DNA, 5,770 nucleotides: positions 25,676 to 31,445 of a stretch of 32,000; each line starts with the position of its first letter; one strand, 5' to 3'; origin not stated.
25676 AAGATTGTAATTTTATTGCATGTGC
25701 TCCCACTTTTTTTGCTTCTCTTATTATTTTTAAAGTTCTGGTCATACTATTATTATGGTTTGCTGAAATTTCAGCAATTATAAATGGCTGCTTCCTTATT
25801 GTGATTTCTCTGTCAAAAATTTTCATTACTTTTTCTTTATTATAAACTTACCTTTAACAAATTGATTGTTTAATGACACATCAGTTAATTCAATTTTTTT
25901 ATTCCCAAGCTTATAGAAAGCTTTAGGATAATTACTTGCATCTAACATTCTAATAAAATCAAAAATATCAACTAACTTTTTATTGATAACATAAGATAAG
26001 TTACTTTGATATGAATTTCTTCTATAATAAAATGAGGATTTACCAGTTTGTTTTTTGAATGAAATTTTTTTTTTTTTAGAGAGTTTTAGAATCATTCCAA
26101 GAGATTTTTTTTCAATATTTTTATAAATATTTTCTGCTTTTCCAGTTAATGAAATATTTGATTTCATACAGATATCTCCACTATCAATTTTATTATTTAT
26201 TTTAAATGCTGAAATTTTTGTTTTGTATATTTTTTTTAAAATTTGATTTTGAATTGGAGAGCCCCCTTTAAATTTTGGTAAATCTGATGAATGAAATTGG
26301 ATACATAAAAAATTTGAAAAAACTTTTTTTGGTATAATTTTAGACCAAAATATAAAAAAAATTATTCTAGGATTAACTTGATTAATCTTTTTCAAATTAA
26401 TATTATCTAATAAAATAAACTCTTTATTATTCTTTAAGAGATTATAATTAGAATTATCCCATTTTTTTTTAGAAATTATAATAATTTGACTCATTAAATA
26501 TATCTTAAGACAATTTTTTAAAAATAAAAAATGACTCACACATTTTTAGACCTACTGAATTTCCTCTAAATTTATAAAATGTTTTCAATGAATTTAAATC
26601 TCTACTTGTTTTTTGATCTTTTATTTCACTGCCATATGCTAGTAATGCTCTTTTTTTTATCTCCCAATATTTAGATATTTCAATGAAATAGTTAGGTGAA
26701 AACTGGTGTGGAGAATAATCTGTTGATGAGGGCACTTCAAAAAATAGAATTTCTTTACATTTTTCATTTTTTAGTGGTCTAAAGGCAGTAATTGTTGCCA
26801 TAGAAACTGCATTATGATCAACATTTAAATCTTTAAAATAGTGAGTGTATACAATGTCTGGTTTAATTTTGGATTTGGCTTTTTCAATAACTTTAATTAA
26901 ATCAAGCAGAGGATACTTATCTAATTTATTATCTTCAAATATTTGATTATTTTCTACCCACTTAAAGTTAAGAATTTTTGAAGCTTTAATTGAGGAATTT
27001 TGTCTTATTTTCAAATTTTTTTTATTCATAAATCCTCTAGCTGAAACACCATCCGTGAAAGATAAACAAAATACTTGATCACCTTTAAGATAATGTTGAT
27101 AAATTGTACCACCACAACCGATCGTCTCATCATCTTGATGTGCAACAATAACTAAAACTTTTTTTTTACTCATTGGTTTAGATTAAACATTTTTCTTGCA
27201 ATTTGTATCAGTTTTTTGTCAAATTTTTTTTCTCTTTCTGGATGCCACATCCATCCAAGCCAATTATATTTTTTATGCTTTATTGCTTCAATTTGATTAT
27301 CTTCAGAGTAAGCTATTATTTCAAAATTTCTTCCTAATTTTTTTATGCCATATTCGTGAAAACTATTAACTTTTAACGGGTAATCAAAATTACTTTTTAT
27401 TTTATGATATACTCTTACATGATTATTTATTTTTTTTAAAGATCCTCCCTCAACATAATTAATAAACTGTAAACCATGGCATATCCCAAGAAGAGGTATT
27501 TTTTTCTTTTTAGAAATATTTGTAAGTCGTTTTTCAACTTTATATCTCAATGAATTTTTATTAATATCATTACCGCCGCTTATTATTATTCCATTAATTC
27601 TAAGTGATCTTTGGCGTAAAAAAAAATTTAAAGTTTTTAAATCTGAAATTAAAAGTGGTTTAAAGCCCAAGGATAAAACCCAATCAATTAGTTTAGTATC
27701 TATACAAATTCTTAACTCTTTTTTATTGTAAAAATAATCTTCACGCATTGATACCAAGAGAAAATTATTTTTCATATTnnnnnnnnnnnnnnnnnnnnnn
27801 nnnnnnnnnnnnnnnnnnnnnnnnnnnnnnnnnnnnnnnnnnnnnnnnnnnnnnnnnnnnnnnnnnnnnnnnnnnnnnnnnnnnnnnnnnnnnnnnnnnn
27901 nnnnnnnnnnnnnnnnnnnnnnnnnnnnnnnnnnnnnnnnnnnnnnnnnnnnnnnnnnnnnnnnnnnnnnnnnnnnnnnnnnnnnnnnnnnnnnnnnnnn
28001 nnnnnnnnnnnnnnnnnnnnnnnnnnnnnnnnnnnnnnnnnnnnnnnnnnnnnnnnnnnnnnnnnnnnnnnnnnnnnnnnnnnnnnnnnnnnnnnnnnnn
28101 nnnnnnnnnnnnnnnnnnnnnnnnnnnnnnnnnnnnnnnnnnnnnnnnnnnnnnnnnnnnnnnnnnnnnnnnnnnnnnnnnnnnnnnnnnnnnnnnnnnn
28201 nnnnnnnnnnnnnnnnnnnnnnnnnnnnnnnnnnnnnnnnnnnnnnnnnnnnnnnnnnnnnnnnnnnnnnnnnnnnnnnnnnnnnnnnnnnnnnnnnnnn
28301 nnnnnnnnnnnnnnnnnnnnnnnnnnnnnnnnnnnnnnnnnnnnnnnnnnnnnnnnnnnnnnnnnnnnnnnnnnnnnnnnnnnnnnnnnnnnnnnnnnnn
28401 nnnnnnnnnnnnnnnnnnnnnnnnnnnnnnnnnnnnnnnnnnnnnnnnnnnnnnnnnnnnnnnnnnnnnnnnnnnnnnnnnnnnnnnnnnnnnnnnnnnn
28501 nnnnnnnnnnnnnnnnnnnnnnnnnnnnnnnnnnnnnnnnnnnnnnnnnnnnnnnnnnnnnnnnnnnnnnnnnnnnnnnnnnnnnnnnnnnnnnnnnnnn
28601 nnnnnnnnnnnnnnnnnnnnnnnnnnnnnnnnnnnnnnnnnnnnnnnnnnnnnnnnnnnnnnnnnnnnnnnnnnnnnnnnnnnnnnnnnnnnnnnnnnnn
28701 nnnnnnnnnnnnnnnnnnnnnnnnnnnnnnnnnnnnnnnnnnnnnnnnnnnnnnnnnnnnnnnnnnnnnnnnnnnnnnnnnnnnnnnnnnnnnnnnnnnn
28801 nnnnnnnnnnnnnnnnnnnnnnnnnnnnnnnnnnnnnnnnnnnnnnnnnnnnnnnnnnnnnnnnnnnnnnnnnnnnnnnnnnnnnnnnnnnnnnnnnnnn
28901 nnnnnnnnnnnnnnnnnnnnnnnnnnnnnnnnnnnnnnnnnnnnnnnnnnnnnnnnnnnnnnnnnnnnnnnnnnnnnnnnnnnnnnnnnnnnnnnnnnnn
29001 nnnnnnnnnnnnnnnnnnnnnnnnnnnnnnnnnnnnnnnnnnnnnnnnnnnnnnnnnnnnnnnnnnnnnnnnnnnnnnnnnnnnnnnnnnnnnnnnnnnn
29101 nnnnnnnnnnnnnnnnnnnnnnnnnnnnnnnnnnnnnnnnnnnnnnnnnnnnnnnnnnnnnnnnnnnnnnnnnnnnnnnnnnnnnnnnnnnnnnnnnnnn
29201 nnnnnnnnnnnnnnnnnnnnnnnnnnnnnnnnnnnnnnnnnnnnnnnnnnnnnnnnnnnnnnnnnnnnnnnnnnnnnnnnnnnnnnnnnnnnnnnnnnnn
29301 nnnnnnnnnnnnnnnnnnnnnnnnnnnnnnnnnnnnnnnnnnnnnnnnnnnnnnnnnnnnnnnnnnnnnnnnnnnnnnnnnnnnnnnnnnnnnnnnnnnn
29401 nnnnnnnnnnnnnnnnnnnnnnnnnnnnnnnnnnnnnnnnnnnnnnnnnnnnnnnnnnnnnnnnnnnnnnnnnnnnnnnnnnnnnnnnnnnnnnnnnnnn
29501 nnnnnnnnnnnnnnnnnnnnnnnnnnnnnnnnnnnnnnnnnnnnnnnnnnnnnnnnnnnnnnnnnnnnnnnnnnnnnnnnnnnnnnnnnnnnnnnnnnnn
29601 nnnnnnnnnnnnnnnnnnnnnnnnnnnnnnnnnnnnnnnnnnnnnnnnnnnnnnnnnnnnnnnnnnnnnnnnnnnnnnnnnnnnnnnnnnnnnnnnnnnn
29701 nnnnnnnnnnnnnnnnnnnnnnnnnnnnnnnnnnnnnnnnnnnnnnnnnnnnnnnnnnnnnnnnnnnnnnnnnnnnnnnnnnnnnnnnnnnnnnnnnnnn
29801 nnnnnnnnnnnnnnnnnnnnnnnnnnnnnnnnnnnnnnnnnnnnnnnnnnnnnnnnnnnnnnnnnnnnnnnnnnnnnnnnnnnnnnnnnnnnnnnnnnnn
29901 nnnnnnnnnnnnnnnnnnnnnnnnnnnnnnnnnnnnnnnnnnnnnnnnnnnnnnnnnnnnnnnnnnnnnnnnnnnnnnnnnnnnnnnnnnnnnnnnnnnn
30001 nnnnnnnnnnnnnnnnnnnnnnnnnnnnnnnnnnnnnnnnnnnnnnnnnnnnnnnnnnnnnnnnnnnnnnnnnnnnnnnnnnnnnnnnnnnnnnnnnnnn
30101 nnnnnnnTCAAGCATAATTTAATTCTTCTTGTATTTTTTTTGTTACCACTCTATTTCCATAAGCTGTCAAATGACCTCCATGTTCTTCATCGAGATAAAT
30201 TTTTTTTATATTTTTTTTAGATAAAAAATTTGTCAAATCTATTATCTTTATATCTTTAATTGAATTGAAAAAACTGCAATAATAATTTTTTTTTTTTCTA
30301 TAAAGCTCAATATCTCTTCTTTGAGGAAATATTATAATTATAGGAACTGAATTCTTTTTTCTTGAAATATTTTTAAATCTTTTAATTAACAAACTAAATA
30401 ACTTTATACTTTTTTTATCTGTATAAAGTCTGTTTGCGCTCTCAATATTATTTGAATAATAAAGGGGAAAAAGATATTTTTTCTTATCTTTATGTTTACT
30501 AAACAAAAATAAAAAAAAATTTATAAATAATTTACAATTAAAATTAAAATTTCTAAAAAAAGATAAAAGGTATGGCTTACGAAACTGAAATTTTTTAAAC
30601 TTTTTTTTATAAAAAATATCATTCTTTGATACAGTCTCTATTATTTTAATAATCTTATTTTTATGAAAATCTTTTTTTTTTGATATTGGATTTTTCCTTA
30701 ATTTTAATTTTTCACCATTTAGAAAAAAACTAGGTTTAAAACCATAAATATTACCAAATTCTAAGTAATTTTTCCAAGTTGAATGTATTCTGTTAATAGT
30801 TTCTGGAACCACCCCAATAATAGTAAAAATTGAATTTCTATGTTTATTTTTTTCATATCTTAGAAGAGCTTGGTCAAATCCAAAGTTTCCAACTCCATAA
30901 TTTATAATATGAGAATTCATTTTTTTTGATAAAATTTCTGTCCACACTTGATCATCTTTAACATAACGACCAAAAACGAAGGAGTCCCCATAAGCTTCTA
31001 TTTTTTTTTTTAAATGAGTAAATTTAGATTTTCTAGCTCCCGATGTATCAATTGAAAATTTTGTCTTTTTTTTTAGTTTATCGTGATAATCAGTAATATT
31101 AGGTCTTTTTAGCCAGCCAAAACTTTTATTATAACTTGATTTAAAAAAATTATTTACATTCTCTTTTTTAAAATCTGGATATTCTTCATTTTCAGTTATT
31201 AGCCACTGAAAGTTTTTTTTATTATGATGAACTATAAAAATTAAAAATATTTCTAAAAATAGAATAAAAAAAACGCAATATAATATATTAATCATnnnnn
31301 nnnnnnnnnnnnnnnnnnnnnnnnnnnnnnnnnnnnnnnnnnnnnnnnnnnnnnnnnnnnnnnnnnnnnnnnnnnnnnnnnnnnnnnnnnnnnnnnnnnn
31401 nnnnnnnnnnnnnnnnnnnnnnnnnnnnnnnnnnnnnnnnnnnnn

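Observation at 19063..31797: Full set of homologues of the Campylobacter phosphoramidate (MeOPN) donor pathway, split and interleaved with other glycan genes in a very AT-rich, non-kps island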

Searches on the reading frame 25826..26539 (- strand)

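Call 3: search_protein_families(library=pfam, proteins=[window:25826-26539:-])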
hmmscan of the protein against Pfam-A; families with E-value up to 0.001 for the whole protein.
window:25826-26539:- (237 aa): 2 families
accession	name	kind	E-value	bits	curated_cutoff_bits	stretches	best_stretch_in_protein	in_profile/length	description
PF21553.2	Formyl_trans_C_2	-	1.9e-12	47.1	27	1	187-226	10-49/58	Methionyl-tRNA formyltransferase, C-terminal domain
PF00551.24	Formyl_trans_N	-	1.3e-09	38.5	26.1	1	45-132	68-157/181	Formyl transferase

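Call 4: search_protein_families(library=ncbifam, proteins=[window:25826-26539:-])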
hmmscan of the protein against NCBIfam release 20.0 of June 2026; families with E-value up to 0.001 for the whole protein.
window:25826-26539:- (237 aa): 4 families
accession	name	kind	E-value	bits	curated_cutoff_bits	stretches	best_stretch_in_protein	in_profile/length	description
TIGR00460.1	fmt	equivalog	1.9e-14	53.5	201.5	1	47-182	70-213/315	methionyl-tRNA formyltransferase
NF005998.1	PRK08125.1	equivalog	4.1e-14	51.9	777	1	48-218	67-242/649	bifunctional UDP-4-amino-4-deoxy-L-arabinose formyltransferase/UDP-glucuronic acid oxidase ArnA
NF005414.0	PRK06988.1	equivalog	4.9e-10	38.9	316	1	48-226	69-252/311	formyltransferase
TIGR00655.1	PurU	equivalog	9.7e-05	22.1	285.95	1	33-159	136-270/280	formyltetrahydrofolate deformylase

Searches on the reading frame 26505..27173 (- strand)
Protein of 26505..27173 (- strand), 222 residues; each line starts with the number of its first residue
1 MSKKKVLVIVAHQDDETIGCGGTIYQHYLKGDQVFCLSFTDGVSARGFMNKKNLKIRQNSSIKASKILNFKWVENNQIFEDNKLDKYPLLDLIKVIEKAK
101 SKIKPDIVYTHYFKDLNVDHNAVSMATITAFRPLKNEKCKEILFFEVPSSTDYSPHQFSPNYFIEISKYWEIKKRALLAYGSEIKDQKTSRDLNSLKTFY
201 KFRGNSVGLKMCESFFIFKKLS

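Call 3: search_protein_families(library=pfam, proteins=[window:26505-27173:-])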
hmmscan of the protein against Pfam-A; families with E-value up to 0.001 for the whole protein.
window:26505-27173:- (222 aa): 1 family
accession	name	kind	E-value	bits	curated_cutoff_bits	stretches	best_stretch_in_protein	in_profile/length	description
PF02585.22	PIG-L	-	7.5e-23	81.9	28.2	1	7-130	1-128/129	GlcNAc-PI de-N-acetylase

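Call 4: search_protein_families(library=ncbifam, proteins=[window:26505-27173:-])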
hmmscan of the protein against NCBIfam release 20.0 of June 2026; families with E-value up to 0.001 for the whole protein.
window:26505-27173:- (222 aa): 2 families
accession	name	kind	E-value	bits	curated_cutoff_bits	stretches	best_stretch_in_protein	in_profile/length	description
TIGR04001.1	thiol_BshB1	equivalog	4.7e-18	65.7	182.5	1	5-215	3-218/226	bacillithiol biosynthesis deacetylase BshB1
TIGR04000.1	thiol_BshB2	equivalog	3.8e-12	46.3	195.25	1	5-185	2-186/217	bacillithiol biosynthesis deacetylase BshB2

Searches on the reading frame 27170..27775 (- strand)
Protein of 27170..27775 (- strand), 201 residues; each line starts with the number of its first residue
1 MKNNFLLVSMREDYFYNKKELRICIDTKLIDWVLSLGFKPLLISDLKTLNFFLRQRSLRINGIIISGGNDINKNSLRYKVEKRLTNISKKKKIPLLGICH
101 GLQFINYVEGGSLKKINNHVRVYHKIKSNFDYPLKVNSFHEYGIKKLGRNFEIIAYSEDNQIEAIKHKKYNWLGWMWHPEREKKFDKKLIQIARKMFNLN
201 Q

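Call 3: search_protein_families(library=pfam, proteins=[window:27170-27775:-])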
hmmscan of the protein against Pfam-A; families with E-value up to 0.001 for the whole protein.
window:27170-27775:- (201 aa): 2 families
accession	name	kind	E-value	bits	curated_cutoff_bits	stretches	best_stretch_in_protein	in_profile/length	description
PF07722.19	Peptidase_C26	-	3.6e-21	76.4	20.5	2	134-180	171-219/219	Peptidase C26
PF00117.34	GATase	-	1.4e-16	61.2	22.8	1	57-183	40-175/190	Glutamine amidotransferase class-I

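Call 4: search_protein_families(library=ncbifam, proteins=[window:27170-27775:-])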
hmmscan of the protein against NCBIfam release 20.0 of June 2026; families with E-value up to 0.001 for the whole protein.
window:27170-27775:- (201 aa): 20 families
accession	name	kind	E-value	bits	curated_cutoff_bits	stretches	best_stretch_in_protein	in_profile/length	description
NF045546.1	GCDPHdlase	equivalog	4.2e-32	111.8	250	1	58-190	53-190/198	gamma-glutamyl-CDP-amidate hydrolase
NF001975.0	PRK00758.1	equivalog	1.7e-16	60.4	198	1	60-182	43-166/185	GMP synthase subunit A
TIGR00888.1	guaA_Nterm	equivalog_domain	5.9e-16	58.4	172.15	1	57-182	39-168/188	glutamine-hydrolyzing GMP synthase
NF000848.1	PRK00074.1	equivalog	8.1e-13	47.8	400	1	57-183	39-172/512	glutamine-hydrolyzing GMP synthase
NF010081.0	PRK13566.1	equivalog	2.7e-09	35.8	645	1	78-180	587-699/729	anthranilate synthase component I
NF011201.0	PRK14607.1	equivalog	9e-09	34.5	670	1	90-181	71-172/534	bifunctional anthranilate synthase component II/anthranilate phosphoribosyltransferase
NF008471.0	PRK11366.1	equivalog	1.2e-07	31.5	266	0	135-182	178-226/254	gamma-glutamyl-gamma-aminobutyrate hydrolase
TIGR00566.1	trpG_papA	subfamily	1.6e-07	31.3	121.05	1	90-180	72-175/192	glutamine amidotransferase of anthranilate synthase or aminodeoxychorismate synthase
NF005946.0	PRK08007.1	equivalog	1.4e-06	27.9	332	1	91-181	71-171/187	aminodeoxychorismate synthase component 2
TIGR01368.1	CPSaseIIsmall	equivalog_domain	2.1e-06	27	307.35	1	61-181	218-341/361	glutamine-hydrolyzing carbamoyl-phosphate synthase small subunit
TIGR01823.1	PabB-fungal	equivalog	3.3e-06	25.7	442.55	1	80-199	74-203/742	aminodeoxychorismate synthase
NF006562.0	PRK09065.1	equivalog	3.4e-06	26.8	205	0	60-113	57-111/242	glutamine amidotransferase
NF005799.0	PRK07649.1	equivalog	8e-06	25.5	327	1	91-181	71-171/195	aminodeoxychorismate/anthranilate synthase component II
TIGR01815.1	TrpE-clade3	equivalog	8.5e-06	24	739.15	1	78-180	575-687/717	anthranilate synthase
NF005072.0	PRK06490.1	equivalog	1.6e-05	24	339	1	61-197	60-203/251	glutamine amidotransferase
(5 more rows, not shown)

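Call 6: search_solved_structures(query=window:27170-27775:-, max_evalue=0.001, show_alignments=1)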
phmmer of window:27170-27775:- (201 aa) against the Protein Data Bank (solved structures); distinct sequences matched with E-value up to 0.001: 25.
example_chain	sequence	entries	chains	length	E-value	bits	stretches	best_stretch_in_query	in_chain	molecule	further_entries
7yc6_A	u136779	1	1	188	5.9e-12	49.2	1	57-181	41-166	GMP synthase [glutamine-hydrolyzing] subunit A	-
2lxn_A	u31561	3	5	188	6.4e-12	49.1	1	57-181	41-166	GMP synthase [glutamine-hydrolyzing] subunit A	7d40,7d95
7d96_A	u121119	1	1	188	7.5e-12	48.9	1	57-181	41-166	GMP synthase [glutamine-hydrolyzing] subunit A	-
7d97_A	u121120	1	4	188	1.2e-11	48.3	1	57-181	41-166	GMP synthase [glutamine-hydrolyzing] subunit A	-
8gr3_A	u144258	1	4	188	4.4e-11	46.4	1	57-181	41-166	GMP synthase [glutamine-hydrolyzing] subunit A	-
8gr1_A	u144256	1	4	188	7.7e-11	45.6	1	57-181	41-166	GMP synthase [glutamine-hydrolyzing] subunit A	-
4win_A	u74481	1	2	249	1.4e-09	41.5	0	51-116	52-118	GMP synthetase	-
3uow_A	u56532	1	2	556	1.1e-08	38.6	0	56-116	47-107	GMP synthetase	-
4wim_A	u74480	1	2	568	1.2e-08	38.4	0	56-116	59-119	GMP synthetase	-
3fij_A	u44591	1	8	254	6.8e-08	36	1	135-191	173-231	Lin1909 protein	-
7d4r_A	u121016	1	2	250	1.9e-07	34.5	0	92-137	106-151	Probable glutamine amidotransferase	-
1wl8_A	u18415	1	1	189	2.1e-07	34.4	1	56-181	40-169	GMP synthase [glutamine-hydrolyzing] subunit A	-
4wio_A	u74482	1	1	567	2.2e-07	34.3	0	117-190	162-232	GMP synthetase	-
7zu9_A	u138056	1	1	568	2.5e-07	34.1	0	117-190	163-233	Glutamine amidotransferase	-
2d7j_A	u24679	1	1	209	4.1e-07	33.4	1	56-181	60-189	GMP synthase [glutamine-hydrolyzing] subunit A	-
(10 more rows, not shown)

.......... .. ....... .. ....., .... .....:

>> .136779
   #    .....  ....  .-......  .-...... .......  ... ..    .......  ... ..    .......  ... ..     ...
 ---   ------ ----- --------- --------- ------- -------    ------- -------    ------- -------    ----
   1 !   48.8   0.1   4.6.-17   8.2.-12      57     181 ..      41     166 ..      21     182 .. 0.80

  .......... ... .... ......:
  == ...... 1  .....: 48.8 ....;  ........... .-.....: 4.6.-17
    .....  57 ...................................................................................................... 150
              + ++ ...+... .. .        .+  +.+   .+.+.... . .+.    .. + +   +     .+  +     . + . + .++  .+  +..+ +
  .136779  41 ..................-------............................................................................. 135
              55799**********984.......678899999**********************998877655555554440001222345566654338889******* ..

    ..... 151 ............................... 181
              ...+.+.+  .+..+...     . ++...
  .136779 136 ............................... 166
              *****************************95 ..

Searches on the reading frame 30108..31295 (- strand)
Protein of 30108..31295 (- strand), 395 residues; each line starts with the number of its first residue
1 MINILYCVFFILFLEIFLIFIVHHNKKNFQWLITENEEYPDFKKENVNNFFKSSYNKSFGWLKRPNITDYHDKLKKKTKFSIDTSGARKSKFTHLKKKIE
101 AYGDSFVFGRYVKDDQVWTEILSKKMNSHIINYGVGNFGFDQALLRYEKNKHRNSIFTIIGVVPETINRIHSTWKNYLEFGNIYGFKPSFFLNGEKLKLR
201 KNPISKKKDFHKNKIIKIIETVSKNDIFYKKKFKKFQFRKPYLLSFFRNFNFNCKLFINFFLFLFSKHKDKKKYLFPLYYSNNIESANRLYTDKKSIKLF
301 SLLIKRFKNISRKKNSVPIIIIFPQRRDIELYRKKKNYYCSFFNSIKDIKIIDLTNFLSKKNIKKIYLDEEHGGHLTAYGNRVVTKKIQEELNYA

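Call 3: search_protein_families(library=pfam, proteins=[window:30108-31295:-])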
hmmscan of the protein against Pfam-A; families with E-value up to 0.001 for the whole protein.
window:30108-31295:- (395 aa): 0 families

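Call 4: search_protein_families(library=ncbifam, proteins=[window:30108-31295:-])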
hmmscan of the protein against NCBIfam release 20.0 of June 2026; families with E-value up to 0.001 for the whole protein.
window:30108-31295:- (395 aa): 0 families

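Call 55: search_protein_families(library=pfam, proteins=[window:30108-31295:-], max_evalue=1)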
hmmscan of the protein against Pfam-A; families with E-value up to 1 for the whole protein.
window:30108-31295:- (395 aa): 1 family
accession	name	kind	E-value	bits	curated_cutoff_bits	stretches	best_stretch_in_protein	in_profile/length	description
PF14606.12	Lipase_GDSL_3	-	0.011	16.4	27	1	96-148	1-55/178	GDSL-like Lipase/Acylhydrolase family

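Call 62: search_solved_structures(query=A4, max_evalue=10, show_alignments=2)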
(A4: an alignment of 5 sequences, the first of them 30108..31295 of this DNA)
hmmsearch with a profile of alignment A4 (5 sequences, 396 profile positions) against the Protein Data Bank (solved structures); distinct sequences matched with E-value up to 10: 3.
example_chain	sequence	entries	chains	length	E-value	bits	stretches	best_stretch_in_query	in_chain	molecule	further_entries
4rsh_A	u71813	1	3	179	0.00097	21.5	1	94-160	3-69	Lipolytic protein G-D-S-L family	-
6k2e_A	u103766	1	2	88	0.22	13.7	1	285-337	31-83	CRISPR/cas2 protein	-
4rw0_A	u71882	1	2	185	0.28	13.4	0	96-133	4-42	Lipolytic protein G-D-S-L family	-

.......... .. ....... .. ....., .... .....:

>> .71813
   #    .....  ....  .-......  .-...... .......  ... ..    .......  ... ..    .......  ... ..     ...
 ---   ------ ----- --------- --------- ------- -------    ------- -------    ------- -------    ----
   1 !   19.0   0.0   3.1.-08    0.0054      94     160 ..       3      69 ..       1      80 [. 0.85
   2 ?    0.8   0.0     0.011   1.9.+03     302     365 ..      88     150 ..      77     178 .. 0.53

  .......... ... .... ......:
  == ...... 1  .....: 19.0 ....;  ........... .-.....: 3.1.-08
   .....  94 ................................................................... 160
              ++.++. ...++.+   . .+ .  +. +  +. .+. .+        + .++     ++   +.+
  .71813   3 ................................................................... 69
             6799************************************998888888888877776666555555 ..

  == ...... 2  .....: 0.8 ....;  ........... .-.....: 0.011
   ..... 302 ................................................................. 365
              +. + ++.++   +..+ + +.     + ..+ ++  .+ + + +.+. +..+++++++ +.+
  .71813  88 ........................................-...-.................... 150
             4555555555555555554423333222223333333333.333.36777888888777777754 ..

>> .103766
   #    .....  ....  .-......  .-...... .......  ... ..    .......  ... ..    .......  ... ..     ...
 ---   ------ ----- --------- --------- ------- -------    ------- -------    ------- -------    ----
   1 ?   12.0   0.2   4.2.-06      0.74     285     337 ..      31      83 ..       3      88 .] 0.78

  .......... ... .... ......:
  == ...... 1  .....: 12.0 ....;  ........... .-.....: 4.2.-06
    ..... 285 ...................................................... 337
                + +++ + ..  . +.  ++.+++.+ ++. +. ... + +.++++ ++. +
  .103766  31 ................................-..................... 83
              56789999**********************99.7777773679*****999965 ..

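Call 108: predict_structure(protein=window:30108-31295:-)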
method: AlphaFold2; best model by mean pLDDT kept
length: 395 residues; sequences in the alignment: 1
mean_pLDDT: 41.4   pTM: 0.24
mean pLDDT of the five models: 41.4, 34.3, 33.5, 32.7, 31.2
residues with pLDDT >= 90: 0; 70-90: 12; 50-70: 55; < 50: 328
segments of 3 or more residues with pLDDT < 50: 28-42, 44-255, 264-293, 310-327, 343-350, 360-395
pLDDT, mean of each block of 10 residues (from residue 1): 64 76 53 39 42 34 33 36 33 34 30 34 34 40 46 39 35 40 37 33 35 31 33 38 40 47 45 41 45 51 52 43 43 60 43 53 42 30 34 32
secondary structure, 60 per line:
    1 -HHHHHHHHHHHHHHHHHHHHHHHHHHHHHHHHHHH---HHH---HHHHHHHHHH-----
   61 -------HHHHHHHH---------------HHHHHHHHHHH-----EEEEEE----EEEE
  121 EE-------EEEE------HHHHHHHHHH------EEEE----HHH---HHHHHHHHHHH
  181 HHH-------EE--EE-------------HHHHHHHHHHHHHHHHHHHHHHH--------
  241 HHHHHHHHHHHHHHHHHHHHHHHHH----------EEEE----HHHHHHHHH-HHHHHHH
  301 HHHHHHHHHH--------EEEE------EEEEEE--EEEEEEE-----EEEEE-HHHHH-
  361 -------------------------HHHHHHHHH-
elements in order: H2-36 H46-55 H68-75 H91-101 E107-112 E117-122 E130-133 H140-149 E156-159 H170-183 H210-232 H241-265 E276-279 H284-292 H294-310 E319-322 E329-334 E337-343 E349-353 H355-359 H386-394
